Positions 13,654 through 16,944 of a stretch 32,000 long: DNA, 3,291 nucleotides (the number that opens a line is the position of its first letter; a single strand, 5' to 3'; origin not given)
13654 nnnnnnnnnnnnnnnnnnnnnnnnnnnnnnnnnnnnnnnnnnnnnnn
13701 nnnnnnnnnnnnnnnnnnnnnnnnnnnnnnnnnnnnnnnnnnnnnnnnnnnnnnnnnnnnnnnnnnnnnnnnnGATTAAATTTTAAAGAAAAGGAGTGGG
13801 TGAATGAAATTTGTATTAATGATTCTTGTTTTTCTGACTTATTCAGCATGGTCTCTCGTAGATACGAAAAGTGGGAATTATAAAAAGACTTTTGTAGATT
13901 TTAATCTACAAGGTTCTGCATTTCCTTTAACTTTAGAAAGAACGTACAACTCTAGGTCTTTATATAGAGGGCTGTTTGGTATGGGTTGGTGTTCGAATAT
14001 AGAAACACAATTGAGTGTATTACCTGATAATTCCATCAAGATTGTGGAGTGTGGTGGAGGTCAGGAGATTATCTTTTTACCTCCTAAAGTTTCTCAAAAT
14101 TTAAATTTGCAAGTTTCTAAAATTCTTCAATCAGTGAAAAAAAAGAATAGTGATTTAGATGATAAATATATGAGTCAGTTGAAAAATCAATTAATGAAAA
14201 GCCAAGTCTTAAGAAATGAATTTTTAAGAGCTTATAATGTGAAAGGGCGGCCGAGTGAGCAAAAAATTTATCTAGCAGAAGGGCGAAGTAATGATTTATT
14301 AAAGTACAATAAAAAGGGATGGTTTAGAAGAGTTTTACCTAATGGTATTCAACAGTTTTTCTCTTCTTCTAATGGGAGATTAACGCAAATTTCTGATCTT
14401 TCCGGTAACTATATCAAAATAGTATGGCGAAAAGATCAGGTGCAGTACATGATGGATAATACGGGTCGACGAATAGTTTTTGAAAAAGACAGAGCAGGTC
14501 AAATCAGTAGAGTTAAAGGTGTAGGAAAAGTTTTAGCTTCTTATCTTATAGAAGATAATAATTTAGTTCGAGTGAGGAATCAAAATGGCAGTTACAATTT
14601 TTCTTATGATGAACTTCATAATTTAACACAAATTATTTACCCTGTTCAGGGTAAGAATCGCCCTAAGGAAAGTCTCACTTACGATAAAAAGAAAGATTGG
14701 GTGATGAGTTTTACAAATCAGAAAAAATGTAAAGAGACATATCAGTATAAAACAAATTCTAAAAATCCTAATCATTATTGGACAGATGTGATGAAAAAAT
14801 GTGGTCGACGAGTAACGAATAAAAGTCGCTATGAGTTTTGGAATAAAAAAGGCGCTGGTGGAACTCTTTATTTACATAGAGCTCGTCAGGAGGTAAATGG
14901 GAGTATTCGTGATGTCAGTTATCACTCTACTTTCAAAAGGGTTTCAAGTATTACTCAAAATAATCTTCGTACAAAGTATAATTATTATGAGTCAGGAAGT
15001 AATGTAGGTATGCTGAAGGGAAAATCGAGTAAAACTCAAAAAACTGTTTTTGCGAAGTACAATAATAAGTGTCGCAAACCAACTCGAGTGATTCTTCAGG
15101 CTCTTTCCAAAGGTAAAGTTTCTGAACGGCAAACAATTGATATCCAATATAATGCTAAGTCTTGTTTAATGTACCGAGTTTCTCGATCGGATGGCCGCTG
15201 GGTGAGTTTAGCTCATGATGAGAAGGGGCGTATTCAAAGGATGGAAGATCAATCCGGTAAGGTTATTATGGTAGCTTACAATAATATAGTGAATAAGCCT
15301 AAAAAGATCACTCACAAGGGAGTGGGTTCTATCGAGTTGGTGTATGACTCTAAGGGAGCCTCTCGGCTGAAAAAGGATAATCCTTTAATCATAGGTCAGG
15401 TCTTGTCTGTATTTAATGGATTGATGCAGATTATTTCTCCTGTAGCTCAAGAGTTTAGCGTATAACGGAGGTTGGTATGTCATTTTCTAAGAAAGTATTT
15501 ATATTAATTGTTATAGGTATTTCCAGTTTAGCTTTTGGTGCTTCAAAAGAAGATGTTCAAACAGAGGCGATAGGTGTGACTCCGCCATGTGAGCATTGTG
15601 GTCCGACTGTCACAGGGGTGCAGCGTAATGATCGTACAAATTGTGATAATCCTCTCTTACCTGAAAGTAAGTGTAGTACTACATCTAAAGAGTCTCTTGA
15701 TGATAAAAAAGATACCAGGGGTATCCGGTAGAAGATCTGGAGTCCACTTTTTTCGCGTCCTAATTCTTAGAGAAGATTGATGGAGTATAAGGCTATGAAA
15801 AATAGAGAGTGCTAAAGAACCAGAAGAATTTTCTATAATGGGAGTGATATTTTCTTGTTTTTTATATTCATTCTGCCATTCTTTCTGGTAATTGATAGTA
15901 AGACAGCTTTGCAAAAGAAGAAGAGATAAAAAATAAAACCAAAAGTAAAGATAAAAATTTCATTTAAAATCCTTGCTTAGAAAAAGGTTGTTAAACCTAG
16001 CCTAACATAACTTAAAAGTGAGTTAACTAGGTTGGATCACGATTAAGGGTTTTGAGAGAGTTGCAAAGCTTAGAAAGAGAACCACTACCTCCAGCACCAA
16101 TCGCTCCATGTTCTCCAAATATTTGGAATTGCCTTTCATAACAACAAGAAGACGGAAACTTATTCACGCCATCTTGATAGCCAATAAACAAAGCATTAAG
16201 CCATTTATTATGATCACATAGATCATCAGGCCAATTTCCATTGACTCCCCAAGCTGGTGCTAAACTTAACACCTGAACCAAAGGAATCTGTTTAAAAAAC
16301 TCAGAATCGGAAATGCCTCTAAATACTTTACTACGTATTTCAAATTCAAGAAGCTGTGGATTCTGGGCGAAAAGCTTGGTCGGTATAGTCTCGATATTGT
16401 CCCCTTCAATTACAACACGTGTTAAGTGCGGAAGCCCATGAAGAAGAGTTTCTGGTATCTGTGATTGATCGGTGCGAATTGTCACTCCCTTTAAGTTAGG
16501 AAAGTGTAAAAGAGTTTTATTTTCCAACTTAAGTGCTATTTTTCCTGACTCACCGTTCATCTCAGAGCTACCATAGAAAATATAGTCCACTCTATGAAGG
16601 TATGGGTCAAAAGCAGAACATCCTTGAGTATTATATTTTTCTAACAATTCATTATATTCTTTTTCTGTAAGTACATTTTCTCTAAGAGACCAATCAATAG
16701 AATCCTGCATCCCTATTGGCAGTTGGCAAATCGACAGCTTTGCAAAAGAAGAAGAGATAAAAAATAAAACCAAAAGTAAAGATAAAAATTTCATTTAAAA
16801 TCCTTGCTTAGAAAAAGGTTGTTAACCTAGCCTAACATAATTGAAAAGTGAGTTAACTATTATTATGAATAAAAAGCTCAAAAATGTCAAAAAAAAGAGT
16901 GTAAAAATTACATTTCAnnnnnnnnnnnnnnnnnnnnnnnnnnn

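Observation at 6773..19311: Compact, rearranged Tad/Flp-type locus with non-canonical accessory genes: candidate undescribed Tad-like apparatus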

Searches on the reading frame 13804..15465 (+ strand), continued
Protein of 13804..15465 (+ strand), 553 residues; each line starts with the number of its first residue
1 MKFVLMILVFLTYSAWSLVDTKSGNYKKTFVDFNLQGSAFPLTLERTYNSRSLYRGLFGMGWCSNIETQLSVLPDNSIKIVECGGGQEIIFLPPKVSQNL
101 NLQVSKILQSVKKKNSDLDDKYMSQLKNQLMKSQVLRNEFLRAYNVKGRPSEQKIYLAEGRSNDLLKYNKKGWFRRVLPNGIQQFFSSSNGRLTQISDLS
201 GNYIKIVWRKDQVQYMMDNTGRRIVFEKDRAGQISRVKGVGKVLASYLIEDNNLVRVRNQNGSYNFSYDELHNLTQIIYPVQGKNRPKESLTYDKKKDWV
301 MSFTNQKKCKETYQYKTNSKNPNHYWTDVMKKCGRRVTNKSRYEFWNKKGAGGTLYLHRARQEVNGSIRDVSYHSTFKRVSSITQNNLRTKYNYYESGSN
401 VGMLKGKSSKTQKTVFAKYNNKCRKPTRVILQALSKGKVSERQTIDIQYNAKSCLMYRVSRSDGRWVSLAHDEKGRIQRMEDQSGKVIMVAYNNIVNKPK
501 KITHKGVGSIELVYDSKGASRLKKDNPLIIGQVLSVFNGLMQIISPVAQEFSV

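Call 53: fold_search(model_id=the predicted structure, library=pdb)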
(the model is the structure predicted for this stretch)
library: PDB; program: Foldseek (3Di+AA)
matches with E <= 10: 972; with E <= 0.001: 69
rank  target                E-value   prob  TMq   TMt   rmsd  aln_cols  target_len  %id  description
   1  8qjc                  2.0e-20  1.00  0.20  0.12  21.5       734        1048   13  T6SS-linked Rhs repeat protein - Salmonella bongori Rhs-core domain with toxin domain (released 2024-09-25)
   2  8qja_D                3.4e-20  1.00  0.39  0.24  11.3       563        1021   13  T6SS-linked Rhs repeat protein - Advenella mimigardefordensis VgrG-Rhs core (released 2024-09-25)
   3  7q97_A                1.2e-19  1.00  0.55  0.31   9.0       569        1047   16  Structure of the bacterial type VI secretion system effector RhsA. (released 2021-12-22)
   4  8qjd_B                1.4e-19  1.00  0.31  0.17  22.7       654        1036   12  T6SS-linked Rhs repeat protein - Salmonella bongori Rhs-core domain (released 2024-09-25)
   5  8qja_C                2.6e-19  1.00  0.39  0.24  10.3       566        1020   12  T6SS-linked Rhs repeat protein - Advenella mimigardefordensis VgrG-Rhs core (released 2024-09-25)
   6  8qja_A                4.0e-19  1.00  0.40  0.23  15.4       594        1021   12  T6SS-linked Rhs repeat protein - Advenella mimigardefordensis VgrG-Rhs core (released 2024-09-25)
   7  8qjb_A                7.2e-19  1.00  0.20  0.12  29.9       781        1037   11  T6SS-linked Rhs repeat protein - Salmonella bongori Rhs-core domain extended N-terminus (released 2024-09-25)
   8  8qja_B                7.5e-19  1.00  0.54  0.30   8.6       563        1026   13  T6SS-linked Rhs repeat protein - Advenella mimigardefordensis VgrG-Rhs core (released 2024-09-25)
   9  7pq5                  8.7e-19  1.00  0.33  0.18  25.2       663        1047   12  Photorhabdus laumondii T6SS-associated Rhs protein carrying the Tre23 toxin domain (released 2021-12-01)
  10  8cp6_B                1.6e-17  1.00  0.39  0.21  18.4       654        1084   14  Type six secretion system exported effector 5 (Tse5) (released 2023-12-06)
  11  8h8b                  7.3e-17  1.00  0.31  0.17  21.4       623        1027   11  Type VI secretion system effector RhsP in its pre-autoproteolysis and monomeric form (released 2023-01-18)
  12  8uxt                  8.4e-17  1.00  0.19  0.09  26.1       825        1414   11  Acinetobacter baumannii Tse15 Rhs effector, toxin cleavage mutant (D1369N, D1391N) (released 2024-10-09)
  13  9ifo_A                1.3e-15  1.00  0.23  0.12  17.6       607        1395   12  Structure of Teneurin-Like Protein (TLP) (released 2026-03-11)
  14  8uy4_A                2.7e-15  1.00  0.33  0.14  28.8       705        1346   11  Acinetobacter baumannii Tse15 Rhs effector (released 2024-10-09)
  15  8h8a_A                3.9e-14  1.00  0.14  0.09  28.2       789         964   12  Type VI secretion system effector RhsP in its post-autoproteolysis and monomeric form (released 2023-01-18)
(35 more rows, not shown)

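Call 67: search_protein_families(library=pfam, alignment_id=A5, max_evalue=0.1)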
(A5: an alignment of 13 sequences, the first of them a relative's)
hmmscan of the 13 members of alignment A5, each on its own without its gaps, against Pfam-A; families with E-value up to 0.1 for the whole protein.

A. member 1, L006:3249-3848:+ (199 aa): 0 families

B. families by the number of members that match (of 13 scanned): 4 families
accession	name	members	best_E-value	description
PF03376.19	Adeno_E3B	1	0.029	Adenovirus E3B protein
PF07425.16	Pardaxin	1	0.059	Pardaxin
PF13691.12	Lactamase_B_4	1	0.065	tRNase Z endonuclease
PF07811.17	TadE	1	0.079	TadE-like protein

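Call 68: search_protein_families(library=pfam, alignment_id=A6, max_evalue=0.1)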
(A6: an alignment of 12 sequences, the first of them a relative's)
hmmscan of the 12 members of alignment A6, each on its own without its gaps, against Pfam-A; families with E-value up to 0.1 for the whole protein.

A. member 1, L006:3842-4372:+ (176 aa): 1 family
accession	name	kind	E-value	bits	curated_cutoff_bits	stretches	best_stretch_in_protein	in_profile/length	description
PF18018.7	DNA_pol_D_N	-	0.084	13.5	25.6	0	117-160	69-111/129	DNA polymerase delta subunit OB-fold domain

B. families by the number of members that match (of 12 scanned): 4 families
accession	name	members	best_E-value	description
PF07963.17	N_methyl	1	0.026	Prokaryotic N-terminal methylation motif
PF22407.1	Cmr1_C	1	0.059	Cmr1, C-terminal domain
PF01644.23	Chitin_synth_1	1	0.059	Chitin synthase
PF18018.7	DNA_pol_D_N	1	0.084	DNA polymerase delta subunit OB-fold domain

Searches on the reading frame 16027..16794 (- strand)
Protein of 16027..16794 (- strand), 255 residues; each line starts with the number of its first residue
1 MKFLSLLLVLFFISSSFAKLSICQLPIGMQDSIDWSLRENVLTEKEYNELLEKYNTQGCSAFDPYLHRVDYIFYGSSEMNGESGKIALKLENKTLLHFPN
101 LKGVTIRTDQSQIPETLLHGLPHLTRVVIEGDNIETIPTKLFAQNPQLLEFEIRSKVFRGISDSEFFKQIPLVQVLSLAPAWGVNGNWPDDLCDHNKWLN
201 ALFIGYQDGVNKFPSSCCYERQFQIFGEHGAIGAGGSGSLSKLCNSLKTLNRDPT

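Call 5: search_protein_families(library=pfam, proteins=[window:16027-16794:-], max_evalue=0.1)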
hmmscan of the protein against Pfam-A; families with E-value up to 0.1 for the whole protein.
window:16027-16794:- (255 aa): 2 families
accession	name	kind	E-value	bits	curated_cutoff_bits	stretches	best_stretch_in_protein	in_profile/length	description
PF13306.12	LRR_5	-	0.0027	18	27.7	1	89-168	24-100/127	BspA type Leucine rich repeat region (6 copies)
PF13855.12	LRR_8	-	0.021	15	27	1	122-167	1-46/61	Leucine rich repeat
